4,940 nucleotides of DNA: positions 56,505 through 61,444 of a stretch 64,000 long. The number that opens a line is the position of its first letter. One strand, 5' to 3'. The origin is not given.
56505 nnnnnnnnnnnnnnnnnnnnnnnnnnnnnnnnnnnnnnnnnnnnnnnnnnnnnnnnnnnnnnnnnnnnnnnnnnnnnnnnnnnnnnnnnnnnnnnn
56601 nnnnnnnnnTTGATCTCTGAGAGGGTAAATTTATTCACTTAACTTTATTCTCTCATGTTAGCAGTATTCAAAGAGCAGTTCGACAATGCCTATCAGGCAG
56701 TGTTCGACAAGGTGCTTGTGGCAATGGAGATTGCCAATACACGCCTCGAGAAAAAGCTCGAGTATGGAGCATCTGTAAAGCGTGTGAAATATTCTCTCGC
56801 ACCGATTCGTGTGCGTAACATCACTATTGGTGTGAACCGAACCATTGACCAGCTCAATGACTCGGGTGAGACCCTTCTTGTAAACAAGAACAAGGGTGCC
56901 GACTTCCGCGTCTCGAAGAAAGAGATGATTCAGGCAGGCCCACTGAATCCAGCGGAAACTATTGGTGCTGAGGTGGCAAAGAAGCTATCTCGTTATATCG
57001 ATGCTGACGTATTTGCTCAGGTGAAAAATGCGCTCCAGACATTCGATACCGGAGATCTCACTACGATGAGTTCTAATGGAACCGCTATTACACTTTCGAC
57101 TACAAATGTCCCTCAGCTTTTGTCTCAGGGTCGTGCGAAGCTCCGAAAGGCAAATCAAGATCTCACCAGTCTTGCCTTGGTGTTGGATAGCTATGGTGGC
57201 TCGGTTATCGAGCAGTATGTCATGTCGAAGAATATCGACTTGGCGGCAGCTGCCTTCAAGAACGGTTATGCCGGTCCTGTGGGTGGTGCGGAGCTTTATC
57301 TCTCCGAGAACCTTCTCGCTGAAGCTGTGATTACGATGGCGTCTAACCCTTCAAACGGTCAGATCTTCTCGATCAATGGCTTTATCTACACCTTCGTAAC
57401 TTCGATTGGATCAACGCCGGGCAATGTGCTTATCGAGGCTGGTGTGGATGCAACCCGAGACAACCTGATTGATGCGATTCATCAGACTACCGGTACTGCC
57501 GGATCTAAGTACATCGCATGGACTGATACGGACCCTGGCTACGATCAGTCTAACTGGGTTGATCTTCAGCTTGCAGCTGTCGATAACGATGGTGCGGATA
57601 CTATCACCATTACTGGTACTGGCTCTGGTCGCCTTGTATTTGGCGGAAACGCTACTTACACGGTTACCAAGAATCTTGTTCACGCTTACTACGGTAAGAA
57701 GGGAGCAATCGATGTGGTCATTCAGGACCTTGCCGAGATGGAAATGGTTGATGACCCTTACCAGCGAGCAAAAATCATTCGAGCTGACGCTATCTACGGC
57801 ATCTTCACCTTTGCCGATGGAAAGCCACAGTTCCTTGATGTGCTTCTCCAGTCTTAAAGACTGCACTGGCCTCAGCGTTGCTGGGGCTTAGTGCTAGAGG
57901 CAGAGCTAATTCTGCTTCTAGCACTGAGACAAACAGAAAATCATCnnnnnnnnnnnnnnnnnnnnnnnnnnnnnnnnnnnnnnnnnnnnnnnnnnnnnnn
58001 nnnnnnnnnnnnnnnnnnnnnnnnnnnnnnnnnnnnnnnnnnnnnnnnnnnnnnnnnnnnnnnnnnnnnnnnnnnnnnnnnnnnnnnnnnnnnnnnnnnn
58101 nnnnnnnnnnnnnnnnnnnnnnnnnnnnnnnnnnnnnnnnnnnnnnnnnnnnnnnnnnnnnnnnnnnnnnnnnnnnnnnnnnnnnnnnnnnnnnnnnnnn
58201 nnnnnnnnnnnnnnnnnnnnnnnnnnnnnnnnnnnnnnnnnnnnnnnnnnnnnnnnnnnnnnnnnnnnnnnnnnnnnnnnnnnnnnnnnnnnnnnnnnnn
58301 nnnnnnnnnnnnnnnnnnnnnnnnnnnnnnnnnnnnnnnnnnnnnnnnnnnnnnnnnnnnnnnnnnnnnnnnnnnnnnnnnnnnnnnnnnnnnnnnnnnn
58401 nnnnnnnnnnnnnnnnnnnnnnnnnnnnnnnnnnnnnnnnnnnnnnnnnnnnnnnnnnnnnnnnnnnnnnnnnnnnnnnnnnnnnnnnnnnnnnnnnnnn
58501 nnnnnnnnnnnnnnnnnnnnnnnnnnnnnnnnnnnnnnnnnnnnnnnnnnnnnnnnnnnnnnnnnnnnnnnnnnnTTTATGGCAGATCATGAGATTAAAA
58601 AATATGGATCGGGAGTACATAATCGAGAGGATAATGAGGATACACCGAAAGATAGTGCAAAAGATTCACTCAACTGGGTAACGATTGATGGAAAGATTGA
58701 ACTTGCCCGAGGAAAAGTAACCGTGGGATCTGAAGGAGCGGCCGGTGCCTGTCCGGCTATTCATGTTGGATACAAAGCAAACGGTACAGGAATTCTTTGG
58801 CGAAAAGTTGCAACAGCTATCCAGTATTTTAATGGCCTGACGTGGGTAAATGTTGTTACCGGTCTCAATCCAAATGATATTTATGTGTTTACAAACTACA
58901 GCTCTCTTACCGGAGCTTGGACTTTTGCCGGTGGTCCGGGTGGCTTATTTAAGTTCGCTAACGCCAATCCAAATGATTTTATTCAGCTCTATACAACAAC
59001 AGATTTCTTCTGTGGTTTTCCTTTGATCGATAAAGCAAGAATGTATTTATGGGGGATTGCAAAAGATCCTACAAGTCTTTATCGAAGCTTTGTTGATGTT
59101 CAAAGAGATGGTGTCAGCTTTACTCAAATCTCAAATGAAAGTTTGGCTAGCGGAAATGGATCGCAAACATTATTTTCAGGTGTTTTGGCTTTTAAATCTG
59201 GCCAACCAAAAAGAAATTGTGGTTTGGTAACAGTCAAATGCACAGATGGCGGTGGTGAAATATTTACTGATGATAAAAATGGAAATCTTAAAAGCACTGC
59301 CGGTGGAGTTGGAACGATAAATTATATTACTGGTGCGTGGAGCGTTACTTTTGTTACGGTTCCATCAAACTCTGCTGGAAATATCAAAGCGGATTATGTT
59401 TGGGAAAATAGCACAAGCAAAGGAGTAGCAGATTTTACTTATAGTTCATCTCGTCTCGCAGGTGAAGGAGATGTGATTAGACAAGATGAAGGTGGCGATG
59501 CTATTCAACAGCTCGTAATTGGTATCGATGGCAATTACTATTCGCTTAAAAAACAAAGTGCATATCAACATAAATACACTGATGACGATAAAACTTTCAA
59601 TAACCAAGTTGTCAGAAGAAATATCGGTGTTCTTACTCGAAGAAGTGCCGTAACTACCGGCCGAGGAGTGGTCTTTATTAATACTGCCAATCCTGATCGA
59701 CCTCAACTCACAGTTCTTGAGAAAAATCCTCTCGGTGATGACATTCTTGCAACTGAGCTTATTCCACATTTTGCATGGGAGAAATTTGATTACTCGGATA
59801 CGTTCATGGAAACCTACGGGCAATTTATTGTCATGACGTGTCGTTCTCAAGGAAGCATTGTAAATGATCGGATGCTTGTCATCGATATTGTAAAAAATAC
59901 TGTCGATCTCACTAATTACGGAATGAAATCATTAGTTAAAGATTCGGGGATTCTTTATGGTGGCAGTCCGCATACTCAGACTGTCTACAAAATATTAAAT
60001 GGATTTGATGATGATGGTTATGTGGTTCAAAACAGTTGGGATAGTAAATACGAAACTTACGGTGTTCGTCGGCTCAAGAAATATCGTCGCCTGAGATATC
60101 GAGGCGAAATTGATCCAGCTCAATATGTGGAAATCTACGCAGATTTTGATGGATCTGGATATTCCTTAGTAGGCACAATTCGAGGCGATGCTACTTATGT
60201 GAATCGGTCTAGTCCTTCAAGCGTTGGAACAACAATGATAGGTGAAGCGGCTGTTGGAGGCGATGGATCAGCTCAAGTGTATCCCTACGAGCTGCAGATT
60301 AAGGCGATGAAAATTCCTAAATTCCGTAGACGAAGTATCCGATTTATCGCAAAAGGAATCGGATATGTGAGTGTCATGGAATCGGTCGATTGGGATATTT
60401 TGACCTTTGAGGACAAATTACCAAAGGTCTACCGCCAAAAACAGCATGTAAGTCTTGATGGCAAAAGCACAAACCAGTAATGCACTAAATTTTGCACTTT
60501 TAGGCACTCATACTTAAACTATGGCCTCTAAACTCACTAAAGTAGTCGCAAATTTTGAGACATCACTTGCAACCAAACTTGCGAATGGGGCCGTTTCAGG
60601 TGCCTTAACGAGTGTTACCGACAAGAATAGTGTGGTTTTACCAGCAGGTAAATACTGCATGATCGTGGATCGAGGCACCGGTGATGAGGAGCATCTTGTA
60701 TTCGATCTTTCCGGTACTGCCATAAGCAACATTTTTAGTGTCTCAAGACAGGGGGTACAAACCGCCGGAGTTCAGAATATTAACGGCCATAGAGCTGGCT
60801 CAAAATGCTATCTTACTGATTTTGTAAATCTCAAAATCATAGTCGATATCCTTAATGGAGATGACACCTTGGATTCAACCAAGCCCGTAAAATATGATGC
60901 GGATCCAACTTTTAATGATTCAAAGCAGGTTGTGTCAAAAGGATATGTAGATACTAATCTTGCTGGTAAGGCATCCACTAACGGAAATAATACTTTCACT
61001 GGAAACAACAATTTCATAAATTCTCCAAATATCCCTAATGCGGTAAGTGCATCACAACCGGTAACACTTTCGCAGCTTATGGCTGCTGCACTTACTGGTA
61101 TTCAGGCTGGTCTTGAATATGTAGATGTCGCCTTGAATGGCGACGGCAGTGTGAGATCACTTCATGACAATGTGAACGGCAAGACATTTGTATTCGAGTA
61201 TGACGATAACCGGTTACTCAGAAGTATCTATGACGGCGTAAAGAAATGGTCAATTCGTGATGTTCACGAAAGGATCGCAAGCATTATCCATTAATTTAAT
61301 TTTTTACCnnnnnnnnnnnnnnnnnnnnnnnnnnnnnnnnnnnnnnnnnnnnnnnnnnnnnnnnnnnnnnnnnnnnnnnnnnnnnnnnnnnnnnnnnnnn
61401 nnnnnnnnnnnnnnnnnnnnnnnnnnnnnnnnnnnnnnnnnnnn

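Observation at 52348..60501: Thrice-repeated intergenic motif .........-N8-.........(T) preceding the portal, scaffold and tail-fibre genes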

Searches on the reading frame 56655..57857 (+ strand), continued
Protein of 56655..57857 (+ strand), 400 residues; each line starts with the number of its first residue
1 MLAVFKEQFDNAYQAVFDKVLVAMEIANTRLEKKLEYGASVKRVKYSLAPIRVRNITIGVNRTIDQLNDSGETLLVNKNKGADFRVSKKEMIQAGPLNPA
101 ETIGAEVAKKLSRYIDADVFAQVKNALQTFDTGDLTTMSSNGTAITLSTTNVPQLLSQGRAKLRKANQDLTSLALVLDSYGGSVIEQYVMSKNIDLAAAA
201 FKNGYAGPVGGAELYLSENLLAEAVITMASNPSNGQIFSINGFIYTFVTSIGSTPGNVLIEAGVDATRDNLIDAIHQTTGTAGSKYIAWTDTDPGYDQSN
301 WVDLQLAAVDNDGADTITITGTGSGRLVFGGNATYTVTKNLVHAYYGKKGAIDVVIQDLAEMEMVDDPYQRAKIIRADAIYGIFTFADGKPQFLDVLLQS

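Call 75: search_dna_similar(query=window:56655-57854:+, collection=phages, mode=protein, max_evalue=0.001, max_rows=15)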
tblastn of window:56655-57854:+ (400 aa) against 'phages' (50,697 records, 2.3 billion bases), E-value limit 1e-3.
No match.

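Call 77: search_protein_families(library=pfam, proteins=[L110:9740-9949:+, L110:18506-18889:+], max_evalue=10)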
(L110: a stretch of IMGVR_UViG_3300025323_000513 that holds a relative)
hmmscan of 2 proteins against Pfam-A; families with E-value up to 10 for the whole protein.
L110:9740-9949:+ (69 aa): 4 families
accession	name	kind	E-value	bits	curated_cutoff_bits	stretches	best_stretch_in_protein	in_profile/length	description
PF22074.2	Cep192_D5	-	0.15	12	27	1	22-58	86-122/178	Cep192 domain 5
PF04570.20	zf-FLZ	-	0.21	11.5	23.4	1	11-49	8-48/54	zinc-finger of the FCS-type, C2-C2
PF10013.15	DUF2256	-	0.38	11.4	25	1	17-46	8-39/40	Uncharacterized protein conserved in bacteria (DUF2256)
PF06467.20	zf-FCS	-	0.89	9.9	22.4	0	19-45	7-36/39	MYM-type Zinc finger with FCS sequence motif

L110:18506-18889:+ (127 aa): 2 families
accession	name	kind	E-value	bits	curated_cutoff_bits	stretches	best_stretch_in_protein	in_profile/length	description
PF23394.1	DUF7102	-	0.033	14.5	27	1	52-111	77-130/176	Domain of unknown function (DUF7102)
PF08892.16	YqcI_YcgG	-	0.036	14.3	27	1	34-89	134-190/211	YqcI/YcgG family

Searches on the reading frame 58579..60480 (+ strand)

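Call 12: search_protein_families(library=phrogs, proteins=[window:58579-60480:+])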
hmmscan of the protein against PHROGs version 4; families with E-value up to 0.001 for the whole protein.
window:58579-60480:+ (633 aa): 1 family
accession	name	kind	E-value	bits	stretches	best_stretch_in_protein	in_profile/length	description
phrog_6128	-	unknown function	0.00016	20.5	1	229-262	416-451/1200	-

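Call 26: search_protein_families(library=pfam, proteins=[window:58579-60480:+], max_evalue=0.01)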
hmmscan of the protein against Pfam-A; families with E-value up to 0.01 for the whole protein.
window:58579-60480:+ (633 aa): 0 families

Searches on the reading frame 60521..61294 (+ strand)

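Call 12: search_protein_families(library=phrogs, proteins=[window:60521-61294:+])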
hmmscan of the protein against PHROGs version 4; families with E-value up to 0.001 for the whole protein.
window:60521-61294:+ (257 aa): 1 family
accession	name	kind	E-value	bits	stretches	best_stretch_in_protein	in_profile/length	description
phrog_29292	-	unknown function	0.00081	18.7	0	111-168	714-767/880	-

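Call 26: search_protein_families(library=pfam, proteins=[window:60521-61294:+], max_evalue=0.01)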
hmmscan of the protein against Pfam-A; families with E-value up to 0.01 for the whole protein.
window:60521-61294:+ (257 aa): 0 families
